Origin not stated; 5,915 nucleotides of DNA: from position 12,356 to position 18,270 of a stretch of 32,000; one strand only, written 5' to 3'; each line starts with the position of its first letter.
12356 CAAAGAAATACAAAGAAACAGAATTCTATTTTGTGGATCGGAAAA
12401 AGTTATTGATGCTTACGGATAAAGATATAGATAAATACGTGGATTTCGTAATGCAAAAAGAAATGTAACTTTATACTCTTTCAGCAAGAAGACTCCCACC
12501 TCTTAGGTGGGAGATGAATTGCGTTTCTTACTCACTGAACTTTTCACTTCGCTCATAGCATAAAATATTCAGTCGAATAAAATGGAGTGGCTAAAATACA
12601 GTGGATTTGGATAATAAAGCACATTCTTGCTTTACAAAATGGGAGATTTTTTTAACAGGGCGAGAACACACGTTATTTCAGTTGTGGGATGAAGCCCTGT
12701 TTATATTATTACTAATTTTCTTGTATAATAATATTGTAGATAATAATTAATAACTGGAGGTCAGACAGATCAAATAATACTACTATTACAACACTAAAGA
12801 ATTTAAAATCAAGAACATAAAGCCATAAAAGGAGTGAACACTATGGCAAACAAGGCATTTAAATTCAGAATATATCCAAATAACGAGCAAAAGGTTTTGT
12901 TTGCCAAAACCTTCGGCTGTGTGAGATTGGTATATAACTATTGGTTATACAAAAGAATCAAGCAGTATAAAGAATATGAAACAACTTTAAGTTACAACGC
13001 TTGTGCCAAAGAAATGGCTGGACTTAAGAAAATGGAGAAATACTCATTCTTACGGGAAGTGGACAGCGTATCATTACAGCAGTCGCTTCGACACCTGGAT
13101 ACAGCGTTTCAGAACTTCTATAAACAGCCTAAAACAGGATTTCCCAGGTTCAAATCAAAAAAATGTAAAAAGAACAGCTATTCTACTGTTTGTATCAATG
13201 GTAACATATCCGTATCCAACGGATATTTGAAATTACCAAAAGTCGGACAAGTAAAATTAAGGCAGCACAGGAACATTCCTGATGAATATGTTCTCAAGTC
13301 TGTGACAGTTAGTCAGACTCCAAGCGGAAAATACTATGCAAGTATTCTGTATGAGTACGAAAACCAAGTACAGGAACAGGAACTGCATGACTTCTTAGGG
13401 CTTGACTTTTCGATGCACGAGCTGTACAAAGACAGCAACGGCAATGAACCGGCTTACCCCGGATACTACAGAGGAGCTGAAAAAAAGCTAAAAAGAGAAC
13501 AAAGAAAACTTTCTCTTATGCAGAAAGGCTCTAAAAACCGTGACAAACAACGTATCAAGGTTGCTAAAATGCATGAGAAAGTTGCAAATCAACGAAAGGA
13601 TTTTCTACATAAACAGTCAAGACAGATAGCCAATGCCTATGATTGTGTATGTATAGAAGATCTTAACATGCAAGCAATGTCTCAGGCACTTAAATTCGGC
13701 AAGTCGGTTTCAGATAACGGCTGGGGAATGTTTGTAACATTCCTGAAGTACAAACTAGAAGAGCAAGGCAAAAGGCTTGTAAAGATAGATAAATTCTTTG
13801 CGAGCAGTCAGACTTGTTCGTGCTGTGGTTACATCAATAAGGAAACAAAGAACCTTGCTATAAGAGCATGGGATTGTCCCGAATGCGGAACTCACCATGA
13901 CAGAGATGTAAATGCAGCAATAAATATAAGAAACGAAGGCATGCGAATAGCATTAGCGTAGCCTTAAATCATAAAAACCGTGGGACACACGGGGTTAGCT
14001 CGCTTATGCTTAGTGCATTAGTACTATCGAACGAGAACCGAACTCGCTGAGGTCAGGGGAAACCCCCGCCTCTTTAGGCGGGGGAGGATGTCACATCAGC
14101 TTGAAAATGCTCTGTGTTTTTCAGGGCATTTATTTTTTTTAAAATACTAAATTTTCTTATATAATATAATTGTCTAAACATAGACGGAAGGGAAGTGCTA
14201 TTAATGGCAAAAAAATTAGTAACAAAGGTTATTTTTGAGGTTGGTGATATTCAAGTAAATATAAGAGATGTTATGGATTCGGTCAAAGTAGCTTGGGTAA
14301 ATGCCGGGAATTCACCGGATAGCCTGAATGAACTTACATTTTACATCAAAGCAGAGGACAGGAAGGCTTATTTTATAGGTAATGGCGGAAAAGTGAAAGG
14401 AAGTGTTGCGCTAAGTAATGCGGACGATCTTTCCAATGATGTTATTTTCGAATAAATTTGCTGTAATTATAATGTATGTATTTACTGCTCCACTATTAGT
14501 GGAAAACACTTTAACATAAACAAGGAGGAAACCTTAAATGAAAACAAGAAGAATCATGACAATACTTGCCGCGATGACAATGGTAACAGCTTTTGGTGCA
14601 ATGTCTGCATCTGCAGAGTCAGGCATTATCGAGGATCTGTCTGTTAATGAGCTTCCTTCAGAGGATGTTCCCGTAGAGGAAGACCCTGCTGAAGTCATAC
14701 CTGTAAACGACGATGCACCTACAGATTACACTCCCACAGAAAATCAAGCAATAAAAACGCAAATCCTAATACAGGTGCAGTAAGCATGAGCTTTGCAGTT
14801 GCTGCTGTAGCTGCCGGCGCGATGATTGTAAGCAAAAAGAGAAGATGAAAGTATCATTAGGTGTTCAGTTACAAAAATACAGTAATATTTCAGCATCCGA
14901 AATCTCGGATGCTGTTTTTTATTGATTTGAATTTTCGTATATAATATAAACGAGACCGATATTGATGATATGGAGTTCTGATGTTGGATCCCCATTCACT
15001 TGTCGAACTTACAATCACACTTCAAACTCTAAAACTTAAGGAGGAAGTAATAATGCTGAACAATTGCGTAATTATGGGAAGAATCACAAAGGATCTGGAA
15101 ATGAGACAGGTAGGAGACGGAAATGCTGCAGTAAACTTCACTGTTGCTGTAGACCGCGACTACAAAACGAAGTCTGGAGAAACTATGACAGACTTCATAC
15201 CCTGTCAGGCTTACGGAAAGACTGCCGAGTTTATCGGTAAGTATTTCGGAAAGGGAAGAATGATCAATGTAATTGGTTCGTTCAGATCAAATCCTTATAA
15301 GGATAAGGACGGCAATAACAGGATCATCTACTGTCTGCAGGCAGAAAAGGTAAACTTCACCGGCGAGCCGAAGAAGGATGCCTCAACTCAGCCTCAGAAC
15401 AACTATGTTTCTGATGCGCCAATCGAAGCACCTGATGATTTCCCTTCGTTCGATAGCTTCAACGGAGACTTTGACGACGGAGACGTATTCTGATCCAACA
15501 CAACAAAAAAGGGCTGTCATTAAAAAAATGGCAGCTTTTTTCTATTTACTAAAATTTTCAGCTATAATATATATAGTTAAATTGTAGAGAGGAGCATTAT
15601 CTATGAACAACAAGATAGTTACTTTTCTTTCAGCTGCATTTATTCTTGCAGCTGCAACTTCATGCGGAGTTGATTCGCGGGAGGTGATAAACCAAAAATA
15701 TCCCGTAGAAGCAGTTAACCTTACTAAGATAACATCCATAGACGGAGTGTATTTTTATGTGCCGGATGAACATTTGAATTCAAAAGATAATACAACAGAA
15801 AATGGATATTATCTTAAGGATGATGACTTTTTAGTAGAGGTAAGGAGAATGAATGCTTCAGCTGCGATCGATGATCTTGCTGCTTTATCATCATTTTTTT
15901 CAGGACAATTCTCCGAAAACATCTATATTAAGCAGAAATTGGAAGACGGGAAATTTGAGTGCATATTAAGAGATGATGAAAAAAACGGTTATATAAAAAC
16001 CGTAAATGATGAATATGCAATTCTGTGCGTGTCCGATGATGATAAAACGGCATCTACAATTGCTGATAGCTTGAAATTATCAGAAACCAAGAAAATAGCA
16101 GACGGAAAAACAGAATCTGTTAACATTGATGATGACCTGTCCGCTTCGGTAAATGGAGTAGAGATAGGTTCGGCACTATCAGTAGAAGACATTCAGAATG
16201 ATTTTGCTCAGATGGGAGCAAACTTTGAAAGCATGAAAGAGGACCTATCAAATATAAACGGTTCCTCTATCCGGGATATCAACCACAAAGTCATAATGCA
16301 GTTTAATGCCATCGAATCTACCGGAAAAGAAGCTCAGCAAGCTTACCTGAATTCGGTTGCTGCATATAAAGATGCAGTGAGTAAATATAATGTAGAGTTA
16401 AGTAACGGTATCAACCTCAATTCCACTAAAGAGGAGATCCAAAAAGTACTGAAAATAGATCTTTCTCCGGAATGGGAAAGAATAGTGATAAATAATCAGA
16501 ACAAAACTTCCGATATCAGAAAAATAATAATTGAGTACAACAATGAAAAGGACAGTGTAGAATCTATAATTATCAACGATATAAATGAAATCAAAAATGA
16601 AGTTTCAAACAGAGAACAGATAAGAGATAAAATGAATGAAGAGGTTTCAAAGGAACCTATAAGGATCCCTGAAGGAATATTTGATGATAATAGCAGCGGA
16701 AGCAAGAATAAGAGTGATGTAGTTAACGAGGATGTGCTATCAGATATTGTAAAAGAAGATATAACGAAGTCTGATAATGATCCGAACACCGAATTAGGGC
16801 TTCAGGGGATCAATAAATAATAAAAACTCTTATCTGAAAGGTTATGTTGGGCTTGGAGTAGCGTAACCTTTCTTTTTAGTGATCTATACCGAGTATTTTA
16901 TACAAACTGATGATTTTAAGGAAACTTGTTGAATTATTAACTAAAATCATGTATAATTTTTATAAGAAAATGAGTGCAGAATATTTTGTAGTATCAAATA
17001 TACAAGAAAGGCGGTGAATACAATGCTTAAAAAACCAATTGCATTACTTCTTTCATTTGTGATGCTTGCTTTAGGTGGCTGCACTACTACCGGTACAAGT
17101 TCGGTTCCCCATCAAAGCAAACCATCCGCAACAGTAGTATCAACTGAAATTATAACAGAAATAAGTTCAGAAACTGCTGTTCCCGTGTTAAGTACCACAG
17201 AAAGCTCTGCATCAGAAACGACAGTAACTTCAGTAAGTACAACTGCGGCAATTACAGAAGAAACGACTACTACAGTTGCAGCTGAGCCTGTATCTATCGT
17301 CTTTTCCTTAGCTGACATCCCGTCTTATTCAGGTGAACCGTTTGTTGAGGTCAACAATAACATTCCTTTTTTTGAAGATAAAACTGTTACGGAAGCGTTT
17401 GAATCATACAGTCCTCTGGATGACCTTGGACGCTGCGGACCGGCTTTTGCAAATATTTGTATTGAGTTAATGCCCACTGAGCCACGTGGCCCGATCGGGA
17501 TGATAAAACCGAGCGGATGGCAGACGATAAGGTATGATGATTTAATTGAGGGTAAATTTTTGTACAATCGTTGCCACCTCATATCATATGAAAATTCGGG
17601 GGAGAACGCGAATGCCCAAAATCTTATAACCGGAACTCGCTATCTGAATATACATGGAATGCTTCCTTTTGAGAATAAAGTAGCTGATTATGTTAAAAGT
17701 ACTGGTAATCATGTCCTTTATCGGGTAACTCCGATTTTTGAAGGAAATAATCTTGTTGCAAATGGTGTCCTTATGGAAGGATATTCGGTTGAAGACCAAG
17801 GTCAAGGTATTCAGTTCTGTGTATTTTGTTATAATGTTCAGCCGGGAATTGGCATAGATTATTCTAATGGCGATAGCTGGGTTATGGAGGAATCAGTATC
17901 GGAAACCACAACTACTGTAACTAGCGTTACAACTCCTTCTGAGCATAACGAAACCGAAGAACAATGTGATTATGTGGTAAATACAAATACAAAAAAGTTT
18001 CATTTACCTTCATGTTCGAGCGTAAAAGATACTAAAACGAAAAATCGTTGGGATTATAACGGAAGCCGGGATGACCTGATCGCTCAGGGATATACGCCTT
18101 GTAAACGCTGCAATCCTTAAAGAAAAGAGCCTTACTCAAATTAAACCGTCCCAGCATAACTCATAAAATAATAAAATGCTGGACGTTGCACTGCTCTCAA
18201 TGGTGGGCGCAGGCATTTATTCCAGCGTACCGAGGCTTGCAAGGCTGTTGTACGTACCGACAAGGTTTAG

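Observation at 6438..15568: Eleven copies of one promoter module fused to the preceding terminator: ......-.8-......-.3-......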

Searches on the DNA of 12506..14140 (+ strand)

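Call 25: search_dna_similar(query=window:12506-14140:+, collection=plasmids, mode=distant)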
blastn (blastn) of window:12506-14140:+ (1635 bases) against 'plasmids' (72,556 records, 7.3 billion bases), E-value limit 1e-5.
Records with a match: 259; places in all: 388; records where one place covers at least 80% of the query: 0.
Best place of each record, by identity: 60-80% 259.
By first word of the organism name: Bacillus 247; Finegoldia 2; Alkalihalophilus 1; Cytobacillus 1; Priestia 1; Paenibacillus 1; Bacillaceae 1; Mammaliicoccus 1; Fusobacterium 1; Peptoclostridium 1; and 2 more.
By predicted mobility (MOB-suite, as given by PLSDB): non-mobilizable 203; conjugative 35; mobilizable 21.
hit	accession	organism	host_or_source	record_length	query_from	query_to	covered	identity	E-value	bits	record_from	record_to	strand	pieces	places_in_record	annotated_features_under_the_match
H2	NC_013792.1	Alkalihalophilus pseudofirmus OF4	-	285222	991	1495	31%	67.9%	2e-31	146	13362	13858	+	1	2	RNA-guided endonuclease TnpB family protein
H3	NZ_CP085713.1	Cytobacillus solani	single cell,soil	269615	992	1289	18%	69.2%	2e-23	118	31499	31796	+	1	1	none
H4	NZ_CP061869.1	Priestia koreensis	cell culture,tobacco leaf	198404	992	1289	18%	68.7%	5e-19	104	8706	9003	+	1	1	transposase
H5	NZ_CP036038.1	Bacillus mycoides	cell culture,soil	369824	1019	1289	17%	70.0%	2e-23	118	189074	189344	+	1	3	RNA-guided endonuclease TnpB family protein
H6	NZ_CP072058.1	Bacillus mycoides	cell culture,soil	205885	1019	1289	17%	70.0%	2e-23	118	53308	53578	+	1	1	RNA-guided endonuclease TnpB family protein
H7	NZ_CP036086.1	Bacillus mycoides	cell culture,soil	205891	1019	1289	17%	70.0%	2e-23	118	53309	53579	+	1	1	RNA-guided endonuclease TnpB family protein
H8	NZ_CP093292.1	Bacillus mycoides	-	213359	1019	1289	17%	70.0%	2e-23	118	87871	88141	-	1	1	RNA-guided endonuclease TnpB family protein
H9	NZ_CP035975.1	Bacillus mycoides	cell culture,soil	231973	1019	1289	17%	69.6%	1e-21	113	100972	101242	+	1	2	RNA-guided endonuclease TnpB family protein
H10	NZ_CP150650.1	Bacillus mycoides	cell culture,soil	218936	1019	1289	17%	69.6%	1e-21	113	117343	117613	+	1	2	RNA-guided endonuclease TnpB family protein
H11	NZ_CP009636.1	Bacillus cereus 03BB108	Dust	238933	1040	1289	15%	72.0%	9e-29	137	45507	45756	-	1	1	RNA-guided endonuclease TnpB family protein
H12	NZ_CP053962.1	Bacillus cereus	-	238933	1040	1289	15%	72.0%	9e-29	137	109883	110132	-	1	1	RNA-guided endonuclease TnpB family protein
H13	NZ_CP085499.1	Bacillus cereus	coffee,cell culture,root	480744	1040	1289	15%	71.6%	4e-27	132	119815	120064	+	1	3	transposase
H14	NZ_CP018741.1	Bacillus cereus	Salad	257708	1037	1289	15%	70.4%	2e-23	119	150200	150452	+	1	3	none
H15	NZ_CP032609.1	Bacillus thuringiensis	single cell,soil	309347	1037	1289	15%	70.4%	2e-23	119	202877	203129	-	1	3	RNA-guided endonuclease TnpB family protein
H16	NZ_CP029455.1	Bacillus cereus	Chives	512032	1037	1289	15%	70.4%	2e-23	119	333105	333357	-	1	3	RNA-guided endonuclease TnpB family protein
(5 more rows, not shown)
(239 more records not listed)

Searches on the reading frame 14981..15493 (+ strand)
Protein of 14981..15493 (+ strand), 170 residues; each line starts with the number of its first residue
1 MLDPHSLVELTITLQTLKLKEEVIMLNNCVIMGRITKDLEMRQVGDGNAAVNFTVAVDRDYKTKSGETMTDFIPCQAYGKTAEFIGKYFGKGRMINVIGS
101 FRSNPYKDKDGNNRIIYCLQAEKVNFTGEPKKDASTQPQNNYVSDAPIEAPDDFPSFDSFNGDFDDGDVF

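Call 10: search_protein_families(library=pfam, proteins=[window:14981-15493:+], max_evalue=0.01)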
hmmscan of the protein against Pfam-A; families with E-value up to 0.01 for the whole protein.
window:14981-15493:+ (170 aa): 1 family
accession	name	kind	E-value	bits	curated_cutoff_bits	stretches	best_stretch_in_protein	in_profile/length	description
PF00436.31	SSB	-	3.6e-23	82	26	1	26-126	1-103/104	Single-strand binding protein family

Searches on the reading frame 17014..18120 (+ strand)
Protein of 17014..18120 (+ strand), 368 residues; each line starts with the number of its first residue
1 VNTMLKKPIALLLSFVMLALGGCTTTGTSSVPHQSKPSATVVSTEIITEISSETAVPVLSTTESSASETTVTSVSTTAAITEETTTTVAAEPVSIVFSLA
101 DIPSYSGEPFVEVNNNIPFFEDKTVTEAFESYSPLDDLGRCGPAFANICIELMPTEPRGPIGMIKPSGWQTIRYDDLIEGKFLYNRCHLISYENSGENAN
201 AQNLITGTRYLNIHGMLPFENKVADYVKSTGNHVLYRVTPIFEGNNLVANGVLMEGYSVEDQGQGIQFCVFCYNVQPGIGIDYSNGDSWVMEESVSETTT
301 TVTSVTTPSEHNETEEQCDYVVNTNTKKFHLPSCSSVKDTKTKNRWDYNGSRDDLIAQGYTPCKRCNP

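Call 11: search_protein_families(library=pfam, proteins=[window:17014-18120:+], max_evalue=0.01)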
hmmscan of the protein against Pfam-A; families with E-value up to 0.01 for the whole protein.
window:17014-18120:+ (368 aa): 3 families
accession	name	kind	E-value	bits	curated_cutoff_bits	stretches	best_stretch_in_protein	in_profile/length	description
PF13930.12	Endonuclea_NS_2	-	3.5e-18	66.5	27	1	131-256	11-128/132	DNA/RNA non-specific endonuclease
PF01223.29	Endonuclease_NS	-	2.1e-05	24.7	23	1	165-247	80-151/223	DNA/RNA non-specific endonuclease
PF02805.21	Ada_Zn_binding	-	0.00047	20.5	23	1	320-368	18-64/65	Metal binding domain of Ada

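Call 56: search_protein_families(library=padloc, proteins=[window:17014-18120:+], max_evalue=0.001)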
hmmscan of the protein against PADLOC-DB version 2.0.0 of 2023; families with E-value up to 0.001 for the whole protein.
window:17014-18120:+ (368 aa): 0 families
